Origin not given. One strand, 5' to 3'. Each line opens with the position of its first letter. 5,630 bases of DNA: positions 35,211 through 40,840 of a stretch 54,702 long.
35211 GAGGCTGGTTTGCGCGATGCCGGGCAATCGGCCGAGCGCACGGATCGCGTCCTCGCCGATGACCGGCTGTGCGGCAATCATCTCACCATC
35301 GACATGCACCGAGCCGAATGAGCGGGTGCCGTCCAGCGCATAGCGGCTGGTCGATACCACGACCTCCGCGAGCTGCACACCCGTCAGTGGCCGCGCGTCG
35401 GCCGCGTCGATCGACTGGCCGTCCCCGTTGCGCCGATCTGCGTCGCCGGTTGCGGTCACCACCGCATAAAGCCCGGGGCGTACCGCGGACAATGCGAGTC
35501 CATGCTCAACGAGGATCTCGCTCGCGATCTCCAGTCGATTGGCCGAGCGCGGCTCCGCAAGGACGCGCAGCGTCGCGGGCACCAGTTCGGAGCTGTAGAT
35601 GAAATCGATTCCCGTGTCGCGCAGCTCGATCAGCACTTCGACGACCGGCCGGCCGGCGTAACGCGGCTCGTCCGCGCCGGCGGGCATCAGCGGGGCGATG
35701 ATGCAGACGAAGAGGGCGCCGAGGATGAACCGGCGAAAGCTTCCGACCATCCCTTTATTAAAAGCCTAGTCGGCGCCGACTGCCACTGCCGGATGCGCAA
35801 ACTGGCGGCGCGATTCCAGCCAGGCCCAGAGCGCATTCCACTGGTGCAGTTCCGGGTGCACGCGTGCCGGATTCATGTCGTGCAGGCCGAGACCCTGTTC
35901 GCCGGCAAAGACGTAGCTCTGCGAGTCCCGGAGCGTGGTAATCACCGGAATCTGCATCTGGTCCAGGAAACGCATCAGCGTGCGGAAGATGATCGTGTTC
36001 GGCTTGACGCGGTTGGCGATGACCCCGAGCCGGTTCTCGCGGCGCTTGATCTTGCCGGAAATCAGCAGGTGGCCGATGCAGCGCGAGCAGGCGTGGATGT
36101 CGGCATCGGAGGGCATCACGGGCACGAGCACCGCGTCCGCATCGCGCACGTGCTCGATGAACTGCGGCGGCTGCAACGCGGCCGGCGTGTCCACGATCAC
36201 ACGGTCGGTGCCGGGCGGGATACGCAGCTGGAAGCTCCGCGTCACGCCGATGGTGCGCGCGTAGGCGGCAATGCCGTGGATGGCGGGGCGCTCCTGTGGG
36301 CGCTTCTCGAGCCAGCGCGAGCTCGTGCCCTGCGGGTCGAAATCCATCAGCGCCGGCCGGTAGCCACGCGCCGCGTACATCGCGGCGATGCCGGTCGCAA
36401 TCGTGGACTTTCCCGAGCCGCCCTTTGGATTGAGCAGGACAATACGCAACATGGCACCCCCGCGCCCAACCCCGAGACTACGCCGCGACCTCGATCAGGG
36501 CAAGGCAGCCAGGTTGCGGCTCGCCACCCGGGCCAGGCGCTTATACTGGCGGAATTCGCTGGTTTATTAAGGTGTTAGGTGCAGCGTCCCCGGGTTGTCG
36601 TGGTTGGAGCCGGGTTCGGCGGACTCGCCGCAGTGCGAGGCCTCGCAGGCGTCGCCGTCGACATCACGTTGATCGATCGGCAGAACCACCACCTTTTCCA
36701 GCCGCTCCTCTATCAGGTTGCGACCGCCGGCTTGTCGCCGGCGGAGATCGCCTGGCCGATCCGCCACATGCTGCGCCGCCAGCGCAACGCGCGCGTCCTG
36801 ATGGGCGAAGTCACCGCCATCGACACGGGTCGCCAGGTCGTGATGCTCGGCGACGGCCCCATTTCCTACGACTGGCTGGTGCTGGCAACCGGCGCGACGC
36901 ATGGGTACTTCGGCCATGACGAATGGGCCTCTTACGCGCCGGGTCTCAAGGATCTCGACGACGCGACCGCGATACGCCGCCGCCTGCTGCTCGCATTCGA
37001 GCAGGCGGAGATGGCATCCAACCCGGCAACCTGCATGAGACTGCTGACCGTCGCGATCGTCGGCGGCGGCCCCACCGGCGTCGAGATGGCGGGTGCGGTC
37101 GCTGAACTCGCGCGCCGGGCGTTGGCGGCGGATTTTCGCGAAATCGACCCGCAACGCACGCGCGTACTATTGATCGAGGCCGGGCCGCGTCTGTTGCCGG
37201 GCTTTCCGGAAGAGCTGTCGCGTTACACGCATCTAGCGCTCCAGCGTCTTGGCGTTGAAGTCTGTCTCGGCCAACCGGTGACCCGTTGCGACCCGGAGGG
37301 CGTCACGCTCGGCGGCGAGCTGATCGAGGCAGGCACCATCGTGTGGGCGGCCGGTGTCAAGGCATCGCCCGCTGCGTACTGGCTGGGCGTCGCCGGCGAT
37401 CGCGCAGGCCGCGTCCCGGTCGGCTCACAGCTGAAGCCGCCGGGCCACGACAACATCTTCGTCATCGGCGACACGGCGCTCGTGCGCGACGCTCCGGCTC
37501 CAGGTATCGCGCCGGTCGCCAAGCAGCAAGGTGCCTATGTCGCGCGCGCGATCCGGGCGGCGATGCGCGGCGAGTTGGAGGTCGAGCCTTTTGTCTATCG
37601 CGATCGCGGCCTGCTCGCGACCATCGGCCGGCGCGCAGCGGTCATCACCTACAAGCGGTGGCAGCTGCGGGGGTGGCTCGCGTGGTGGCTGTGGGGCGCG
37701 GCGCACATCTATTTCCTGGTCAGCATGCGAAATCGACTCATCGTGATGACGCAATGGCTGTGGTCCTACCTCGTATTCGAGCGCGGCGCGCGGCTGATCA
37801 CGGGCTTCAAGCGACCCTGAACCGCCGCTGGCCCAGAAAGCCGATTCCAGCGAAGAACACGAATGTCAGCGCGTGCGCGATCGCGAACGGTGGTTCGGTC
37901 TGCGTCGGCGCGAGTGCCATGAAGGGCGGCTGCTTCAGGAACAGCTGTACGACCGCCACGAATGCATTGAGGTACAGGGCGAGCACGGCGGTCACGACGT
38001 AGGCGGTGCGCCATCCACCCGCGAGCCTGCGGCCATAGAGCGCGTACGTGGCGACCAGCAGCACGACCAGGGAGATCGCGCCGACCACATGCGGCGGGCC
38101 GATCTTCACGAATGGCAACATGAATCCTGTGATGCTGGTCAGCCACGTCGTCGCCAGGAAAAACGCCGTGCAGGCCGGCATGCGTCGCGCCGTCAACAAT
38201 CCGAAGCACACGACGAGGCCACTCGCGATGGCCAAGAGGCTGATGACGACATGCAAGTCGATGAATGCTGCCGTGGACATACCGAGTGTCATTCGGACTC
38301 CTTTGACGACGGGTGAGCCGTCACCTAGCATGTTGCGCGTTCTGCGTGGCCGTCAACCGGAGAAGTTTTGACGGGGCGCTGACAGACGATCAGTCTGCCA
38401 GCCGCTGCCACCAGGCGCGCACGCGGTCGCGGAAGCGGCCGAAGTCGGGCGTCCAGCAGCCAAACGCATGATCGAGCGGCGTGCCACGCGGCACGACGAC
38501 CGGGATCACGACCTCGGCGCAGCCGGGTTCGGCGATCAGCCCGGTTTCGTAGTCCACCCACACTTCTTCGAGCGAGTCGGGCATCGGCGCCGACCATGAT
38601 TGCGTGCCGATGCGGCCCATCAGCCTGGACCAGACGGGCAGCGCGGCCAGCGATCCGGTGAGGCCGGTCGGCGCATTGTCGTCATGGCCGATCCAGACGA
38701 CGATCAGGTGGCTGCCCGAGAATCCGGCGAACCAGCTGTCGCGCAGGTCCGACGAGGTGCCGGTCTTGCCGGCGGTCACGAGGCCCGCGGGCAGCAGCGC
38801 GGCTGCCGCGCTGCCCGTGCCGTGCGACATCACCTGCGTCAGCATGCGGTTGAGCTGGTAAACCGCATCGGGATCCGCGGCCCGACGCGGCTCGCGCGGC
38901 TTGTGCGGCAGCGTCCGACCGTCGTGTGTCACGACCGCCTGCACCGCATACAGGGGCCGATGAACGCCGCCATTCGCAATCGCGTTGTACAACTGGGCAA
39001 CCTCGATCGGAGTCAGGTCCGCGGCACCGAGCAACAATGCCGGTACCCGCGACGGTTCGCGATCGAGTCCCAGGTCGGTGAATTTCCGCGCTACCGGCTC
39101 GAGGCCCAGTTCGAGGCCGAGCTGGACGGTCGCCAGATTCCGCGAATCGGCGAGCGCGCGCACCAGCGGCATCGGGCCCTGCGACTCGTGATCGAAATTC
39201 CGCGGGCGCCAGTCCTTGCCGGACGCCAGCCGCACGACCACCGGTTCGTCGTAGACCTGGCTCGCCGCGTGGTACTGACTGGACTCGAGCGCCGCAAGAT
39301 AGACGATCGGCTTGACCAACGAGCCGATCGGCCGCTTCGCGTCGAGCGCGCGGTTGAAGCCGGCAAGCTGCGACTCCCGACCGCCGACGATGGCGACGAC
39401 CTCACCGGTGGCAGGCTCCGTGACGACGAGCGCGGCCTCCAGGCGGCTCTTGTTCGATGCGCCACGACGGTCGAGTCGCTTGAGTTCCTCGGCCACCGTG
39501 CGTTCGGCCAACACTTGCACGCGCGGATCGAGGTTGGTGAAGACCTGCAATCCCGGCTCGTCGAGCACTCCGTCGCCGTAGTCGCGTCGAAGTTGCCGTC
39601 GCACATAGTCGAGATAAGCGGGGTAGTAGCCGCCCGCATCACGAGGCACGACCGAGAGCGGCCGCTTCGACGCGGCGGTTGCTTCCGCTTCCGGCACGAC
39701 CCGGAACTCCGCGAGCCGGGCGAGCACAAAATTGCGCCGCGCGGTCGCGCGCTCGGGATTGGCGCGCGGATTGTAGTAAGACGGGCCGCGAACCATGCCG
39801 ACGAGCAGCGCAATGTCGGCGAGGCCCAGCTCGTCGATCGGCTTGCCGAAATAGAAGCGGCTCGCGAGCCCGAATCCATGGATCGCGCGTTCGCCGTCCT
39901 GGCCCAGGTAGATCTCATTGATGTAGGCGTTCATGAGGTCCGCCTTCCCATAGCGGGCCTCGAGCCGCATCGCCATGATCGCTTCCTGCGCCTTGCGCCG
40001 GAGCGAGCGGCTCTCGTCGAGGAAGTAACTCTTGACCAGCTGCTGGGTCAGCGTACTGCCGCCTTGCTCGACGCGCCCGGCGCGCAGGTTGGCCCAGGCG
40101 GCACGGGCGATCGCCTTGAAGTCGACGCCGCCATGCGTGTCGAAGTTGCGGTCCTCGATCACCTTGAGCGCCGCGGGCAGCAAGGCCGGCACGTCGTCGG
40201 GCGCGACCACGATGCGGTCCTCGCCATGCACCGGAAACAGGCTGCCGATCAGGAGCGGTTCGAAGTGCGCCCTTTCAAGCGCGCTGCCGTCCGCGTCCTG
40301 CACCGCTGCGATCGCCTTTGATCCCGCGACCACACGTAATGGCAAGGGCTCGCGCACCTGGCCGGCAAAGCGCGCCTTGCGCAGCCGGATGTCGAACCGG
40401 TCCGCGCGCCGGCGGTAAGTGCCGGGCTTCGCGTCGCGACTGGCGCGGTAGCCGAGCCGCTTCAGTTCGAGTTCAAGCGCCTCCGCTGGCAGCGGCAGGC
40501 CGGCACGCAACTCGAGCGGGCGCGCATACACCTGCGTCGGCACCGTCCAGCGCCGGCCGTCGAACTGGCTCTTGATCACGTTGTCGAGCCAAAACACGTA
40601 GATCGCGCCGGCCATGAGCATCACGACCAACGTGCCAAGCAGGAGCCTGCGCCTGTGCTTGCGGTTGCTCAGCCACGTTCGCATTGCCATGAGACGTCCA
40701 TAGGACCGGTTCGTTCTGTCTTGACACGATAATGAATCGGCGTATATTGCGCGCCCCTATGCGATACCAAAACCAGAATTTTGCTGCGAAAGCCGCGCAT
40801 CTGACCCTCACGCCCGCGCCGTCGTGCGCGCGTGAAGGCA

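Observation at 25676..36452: Nine co-directional genes: a cell-surface-signalling triad (STN-type TonB-dependent transducer, ECF sigma, FecR) split by envelope/lipid-A-type modifying enzymes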

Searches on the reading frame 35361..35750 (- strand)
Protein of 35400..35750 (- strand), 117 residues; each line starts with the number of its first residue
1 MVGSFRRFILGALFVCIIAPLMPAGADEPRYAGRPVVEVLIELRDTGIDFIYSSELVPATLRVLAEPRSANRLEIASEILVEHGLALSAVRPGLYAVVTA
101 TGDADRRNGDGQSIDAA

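Call 7: search_protein_families(library=pfam, proteins=[window:35400-35750:-], max_evalue=10)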
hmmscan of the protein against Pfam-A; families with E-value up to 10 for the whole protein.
window:35400-35750:- (117 aa): 0 families

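Call 22: search_solved_structures(query=A2, max_evalue=10, show_alignments=2)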
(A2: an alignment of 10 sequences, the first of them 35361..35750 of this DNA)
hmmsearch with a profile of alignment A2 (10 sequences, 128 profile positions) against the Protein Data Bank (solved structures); distinct sequences matched with E-value up to 10: 4.
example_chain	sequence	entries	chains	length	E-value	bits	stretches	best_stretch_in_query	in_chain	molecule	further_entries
1wfy_A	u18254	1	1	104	0.26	14.2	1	55-91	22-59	regulator of G-protein signaling 14; rap1/rap2 interacting protein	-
5mjo_A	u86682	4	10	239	0.44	13.4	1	24-44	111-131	Protein Thf1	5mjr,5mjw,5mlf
3nxk_A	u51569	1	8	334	0.5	13.3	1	27-67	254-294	Cytoplasmic L-asparaginase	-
8zkw_A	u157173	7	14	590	1.5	11.8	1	5-48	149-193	Protein I'm not dead yet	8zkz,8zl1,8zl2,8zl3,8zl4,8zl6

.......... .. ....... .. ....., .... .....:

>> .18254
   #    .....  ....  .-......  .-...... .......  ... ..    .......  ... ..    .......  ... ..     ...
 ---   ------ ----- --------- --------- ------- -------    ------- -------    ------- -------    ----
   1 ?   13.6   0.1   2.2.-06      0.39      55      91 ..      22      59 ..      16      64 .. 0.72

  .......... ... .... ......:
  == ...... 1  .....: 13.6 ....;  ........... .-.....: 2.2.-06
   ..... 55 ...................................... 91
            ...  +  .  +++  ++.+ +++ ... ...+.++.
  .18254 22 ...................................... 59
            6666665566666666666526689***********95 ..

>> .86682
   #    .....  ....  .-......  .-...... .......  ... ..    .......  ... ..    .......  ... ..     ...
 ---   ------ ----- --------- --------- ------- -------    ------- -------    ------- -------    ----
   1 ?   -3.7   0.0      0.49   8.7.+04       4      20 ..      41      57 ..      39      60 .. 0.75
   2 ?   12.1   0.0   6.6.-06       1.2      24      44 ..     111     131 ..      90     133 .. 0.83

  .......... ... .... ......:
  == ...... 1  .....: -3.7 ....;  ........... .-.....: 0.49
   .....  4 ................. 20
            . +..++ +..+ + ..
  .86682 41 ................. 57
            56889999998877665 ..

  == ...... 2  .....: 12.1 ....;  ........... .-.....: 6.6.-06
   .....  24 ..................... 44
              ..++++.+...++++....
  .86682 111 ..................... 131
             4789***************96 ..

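Call 31: predict_structure(alignment_id=A3)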
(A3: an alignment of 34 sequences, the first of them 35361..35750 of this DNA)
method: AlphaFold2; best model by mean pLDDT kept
length: 130 residues; sequences in the alignment: 34
mean_pLDDT: 76.5   pTM: 0.58
mean pLDDT of the five models: 76.5, 76.4, 72.3, 71.9, 71.7
residues with pLDDT >= 90: 67; 70-90: 6; 50-70: 40; < 50: 17
segments of 3 or more residues with pLDDT < 50: 112-115, 119-126, 128-130
pLDDT, mean of each block of 10 residues (from residue 1): 59 59 61 95 93 93 94 95 94 94 62 49 46
secondary structure, 60 per line:
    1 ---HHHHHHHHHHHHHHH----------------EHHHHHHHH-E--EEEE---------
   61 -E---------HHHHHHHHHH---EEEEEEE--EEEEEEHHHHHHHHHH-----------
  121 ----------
elements in order: H4-18 H36-43 E48-51 H72-81 E85-91 E94-99 H100-109

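Call 33: fold_search(model_id=the predicted structure, library=pdb)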
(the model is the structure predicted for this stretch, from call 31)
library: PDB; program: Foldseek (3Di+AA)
matches with E <= 10: 151; with E <= 0.001: 0
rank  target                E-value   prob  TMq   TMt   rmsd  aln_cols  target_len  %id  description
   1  7pmp_MODEL_1_A        4.4e-03  0.99  0.41  0.47   8.0       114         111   13  Solution structure of Legionella pneumophila LspD (released 2022-09-14)
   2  3ezj_A                1.1e-01  0.72  0.33  0.23   4.6        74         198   15  Crystal structure of the N-terminal domain of the secretin GspD from ETEC determined with the assistance of a nanobody (released 2009-02-17)
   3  4ar0_MODEL_1_A        1.4e-01  0.69  0.40  0.41   8.0       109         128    8  N0 domain of Neisseria meningitidis Pilus assembly protein PilQ (released 2012-10-17)
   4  9cuv_MODEL_1_A        1.9e-01  0.75  0.35  0.52   5.7        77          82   18  Solution Structure of the N-terminal signalling domain of Pseudomonas capferrum PupB (released 2024-10-09)
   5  6ovm_B                2.0e-01  0.80  0.36  0.55   5.5        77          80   17  Crystal Structure of the Pseudomonas capeferrum Anti-sigma Regulator PupR C-terminal Cell-surface Signaling Domain in  (released 2020-03-04)
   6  3ezj_G                2.2e-01  0.51  0.31  0.21   7.7        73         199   19  Crystal structure of the N-terminal domain of the secretin GspD from ETEC determined with the assistance of a nanobody (released 2009-02-17)
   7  6hcg_A                2.7e-01  0.57  0.36  0.09   3.8        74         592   20  Klebsiella pneumoniae type II secretion system outer membrane complex. PulD, PulS and PulC HR domain. (released 2019-11-27)
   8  6goc                  3.1e-01  0.87  0.39  0.13   3.6        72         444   19  Methylesterase BT1017 (released 2019-06-19)
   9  6i97_A                3.1e-01  0.80  0.38  0.08   4.2        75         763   15  Structure of the ferrioxamine B transporter FoxA from Pseudomonas aeruginosa in complex with ferrioxamine B and a C-te (released 2019-08-28)
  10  6ovk_B                3.3e-01  0.69  0.36  0.55   5.5        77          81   17  Crystal Structure of the Pseudomonas capeferrum Anti-sigma Regulator PupR C-terminal Cell-surface Signaling Domain in  (released 2020-03-04)
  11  6i97_B                3.8e-01  0.80  0.39  0.08   3.6        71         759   17  Structure of the ferrioxamine B transporter FoxA from Pseudomonas aeruginosa in complex with ferrioxamine B and a C-te (released 2019-08-28)
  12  1zzv_MODEL_1_A        4.1e-01  0.77  0.41  0.61   2.8        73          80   12  Solution NMR Structure of the Periplasmic Signaling Domain of the Outer Membrane Iron Transporter FecA from Es (released 2006-09-26)
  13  3cdd_E                4.1e-01  0.54  0.40  0.19   8.1        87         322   17  Crystal structure of prophage MuSo2, 43 kDa tail protein from Shewanella oneidensis (released 2008-03-11)
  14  3d37_B                4.7e-01  0.51  0.35  0.16   3.7        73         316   18  The crystal structure of the tail protein from Neisseria meningitidis MC58 (released 2008-07-08)
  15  2d1u_MODEL_1_A        5.7e-01  0.72  0.42  0.51   2.6        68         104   10  Solution structure of the periplasmic signaling domain of FecA from Escherichia coli (released 2005-12-27)
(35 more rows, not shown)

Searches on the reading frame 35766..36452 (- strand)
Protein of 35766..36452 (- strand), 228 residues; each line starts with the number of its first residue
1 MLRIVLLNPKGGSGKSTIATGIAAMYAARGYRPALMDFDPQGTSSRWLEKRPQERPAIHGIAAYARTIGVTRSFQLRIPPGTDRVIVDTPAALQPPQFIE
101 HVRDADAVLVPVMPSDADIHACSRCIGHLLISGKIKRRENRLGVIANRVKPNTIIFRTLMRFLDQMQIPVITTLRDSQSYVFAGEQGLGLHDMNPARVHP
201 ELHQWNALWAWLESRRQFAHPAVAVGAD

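Call 3: search_protein_families(library=pfam, proteins=[window:35766-36452:-], max_evalue=0.01)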
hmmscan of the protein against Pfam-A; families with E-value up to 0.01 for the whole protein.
window:35766-36452:- (228 aa): 4 families
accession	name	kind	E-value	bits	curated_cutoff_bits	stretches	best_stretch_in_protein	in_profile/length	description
PF01656.29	CbiA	-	1.7e-16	60.7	25.4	1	4-187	1-122/125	CobQ/CobB/MinD/ParA nucleotide binding domain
PF13614.12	AAA_31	-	7.1e-09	36.3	27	1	4-49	4-49/177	AAA domain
PF09140.17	MipZ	-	4.5e-08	33.2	20.7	1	3-53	2-53/262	ATPase MipZ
PF10609.15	ParA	-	3e-06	27.3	27.1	1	4-54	6-56/246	NUBPL iron-transfer P-loop NTPase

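Call 4: search_protein_families(library=ncbifam, proteins=[window:35766-36452:-], max_evalue=0.01)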
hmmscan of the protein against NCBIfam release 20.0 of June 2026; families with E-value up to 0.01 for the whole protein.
window:35766-36452:- (228 aa): 17 families
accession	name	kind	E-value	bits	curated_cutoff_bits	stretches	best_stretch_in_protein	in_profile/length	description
NF041546.1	ParA_partition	equivalog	2.5e-32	112.1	180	1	4-196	2-190/203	ParA family partition ATPase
TIGR01968.1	minD_bact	equivalog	1.3e-10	41.1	212.9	2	83-188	113-215/261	septum site-determining protein MinD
TIGR03453.1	partition_RepA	equivalog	5.4e-07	28.8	348.45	1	4-46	107-149/387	plasmid partitioning protein RepA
NF041136.1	MrpORP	equivalog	1.5e-06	27.7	450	1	3-44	7-48/365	iron-sulfur cluster carrier protein MrpORP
TIGR03371.1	cellulose_yhjQ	equivalog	2.1e-06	27.4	157.85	1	1-42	1-42/246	cellulose biosynthesis protein BcsQ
TIGR03815.1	CpaE_hom_Actino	equivalog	5.2e-05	22.5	154.45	1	10-42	120-152/340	septum site-determining protein Ssd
NF010443.0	PRK13869.1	subfamily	0.00014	20.8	446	1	4-51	124-171/405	plasmid-partitioning protein RepA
NF002204.1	PRK01077.1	equivalog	0.00049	19.1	254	0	3-32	3-32/420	cobyrinic acid a,c-diamide synthase CobB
TIGR01969.1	minD_arch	subfamily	0.00056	19.2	201.75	0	82-153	109-174/251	cell division ATPase MinD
NF033200.1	F430_CfbC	exception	0.0025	17.2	402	1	7-49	5-47/260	Ni-sirohydrochlorin a,c-diamide reductive cyclase ATP-dependent reductase subunit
TIGR01281.1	DPOR_bchL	equivalog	0.0029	17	345.15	0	8-45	6-43/268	ferredoxin:protochlorophyllide reductase (ATP-dependent) iron-sulfur ATP-binding protein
TIGR04291.1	arsen_driv_ArsA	equivalog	0.0031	16.3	650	1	4-43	322-361/565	arsenical pump-driving ATPase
NF010423.0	PRK13849.1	equivalog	0.0043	16.4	313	1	8-50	8-50/231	conjugal transfer ATPase VirC1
NF053622.1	ATPseBagAMYCTU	equivalog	0.0047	16.4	400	1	4-42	9-47/325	ATPase BagA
TIGR01007.1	eps_fam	subfamily_domain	0.0053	16.3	108.05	0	10-40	26-56/204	polysaccharide biosynthesis tyrosine autokinase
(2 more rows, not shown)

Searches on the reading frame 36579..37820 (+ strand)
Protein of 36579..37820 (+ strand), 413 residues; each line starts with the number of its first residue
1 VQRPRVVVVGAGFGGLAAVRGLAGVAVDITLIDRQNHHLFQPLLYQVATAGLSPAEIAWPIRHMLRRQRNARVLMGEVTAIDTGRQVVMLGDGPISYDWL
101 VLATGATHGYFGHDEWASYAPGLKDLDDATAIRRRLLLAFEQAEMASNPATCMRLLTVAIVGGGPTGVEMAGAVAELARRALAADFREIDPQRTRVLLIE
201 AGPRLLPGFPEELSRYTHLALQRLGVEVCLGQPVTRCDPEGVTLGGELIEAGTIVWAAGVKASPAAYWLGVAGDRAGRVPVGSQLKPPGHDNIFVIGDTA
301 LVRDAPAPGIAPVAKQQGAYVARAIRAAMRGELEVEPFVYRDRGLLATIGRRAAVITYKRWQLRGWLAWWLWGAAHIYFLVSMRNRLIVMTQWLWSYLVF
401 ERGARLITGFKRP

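Call 34: search_protein_families(library=ncbifam, proteins=[window:36579-37820:+], max_evalue=0.01)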
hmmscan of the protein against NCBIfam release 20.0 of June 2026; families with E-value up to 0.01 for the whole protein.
window:36579-37820:+ (413 aa): 26 families (the best 25 are shown)
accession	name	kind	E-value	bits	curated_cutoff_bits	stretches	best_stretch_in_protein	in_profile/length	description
TIGR03169.1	Nterm_to_SelD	hypoth_equivalog_domain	1.1e-29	103.9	310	1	6-371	2-353/365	pyridine nucleotide-disulfide oxidoreductase family protein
NF049943.1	SQR_III_seleno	exception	4.4e-14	52.2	525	1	5-108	2-108/406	type III sulfide quinone reductase, selenoprotein subtype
TIGR04369.1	fusion_not_SelD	hypoth_equivalog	3.9e-13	48.4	700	2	27-178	25-165/701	oxidoreductase/SelD-related fusion protein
NF003437.0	PRK04965.1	equivalog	1.3e-09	37.5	392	1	5-303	4-278/378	NADH:flavorubredoxin reductase NorW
TIGR01350.1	lipoamide_DH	equivalog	6.4e-09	35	408.8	1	157-328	172-332/461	dihydrolipoyl dehydrogenase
NF042949.2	3PPDioc_HcaD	equivalog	2.6e-07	29.7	450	1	6-304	4-280/386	3-phenylpropionate/cinnamic acid dioxygenase ferredoxin--NAD(+) reductase subunit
TIGR03385.1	CoA_CoA_reduc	equivalog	5.3e-07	28.8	578.8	1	96-305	103-288/439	CoA-disulfide reductase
TIGR02374.1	nitri_red_nirB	equivalog_domain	3.2e-06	25.8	578.35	1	6-316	1-294/794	nitrite reductase large subunit NirB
NF045765.1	PhenlGlyoxDHPadH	equivalog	3.8e-06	26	475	1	6-134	5-138/416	NADH-dependent phenylglyoxylate dehydrogenase subunit epsilon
NF041682.1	ant_diox_AndAa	equivalog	1.2e-05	24.2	650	1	68-232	72-208/406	anthranilate 1,2-dioxygenase system ferredoxin--NAD(+) reductase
NF006593.0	PRK09126.1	equivalog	3.2e-05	23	420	1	4-40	5-41/393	5-demethoxyubiquinol-8 5-hydroxylase UbiM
NF007123.0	PRK09564.1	equivalog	0.00015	20.6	458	0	4-39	150-185/444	CoA-disulfide reductase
NF004991.0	PRK06370.1-3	subfamily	0.0002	20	620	0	158-232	205-264/509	FAD-containing oxidoreductase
NF003585.0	PRK05249.1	equivalog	0.00048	18.9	465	0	194-326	200-334/464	Si-specific NAD(P)(+) transhydrogenase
NF046103.1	NOXase_Strep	equivalog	0.00051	19.1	600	1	5-185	1-177/442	H2O-forming NADH oxidase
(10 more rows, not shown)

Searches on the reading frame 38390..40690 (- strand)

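Call 61: search_protein_families(library=pfam, proteins=[window:38390-40690:-], max_evalue=0.0001)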
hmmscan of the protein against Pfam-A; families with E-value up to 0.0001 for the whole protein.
window:38390-40690:- (766 aa): 3 families
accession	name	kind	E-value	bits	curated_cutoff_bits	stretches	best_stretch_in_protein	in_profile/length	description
PF00912.28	Transgly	-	2.8e-56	190.2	27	1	155-326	10-177/178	Transglycosylase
PF00905.27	Transpeptidase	-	7.2e-26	91.5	22.1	1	420-658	2-265/299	Penicillin binding protein transpeptidase domain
PF14814.11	UB2H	-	1.1e-09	38.6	27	1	61-137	1-79/85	Bifunctional transglycosylase second domain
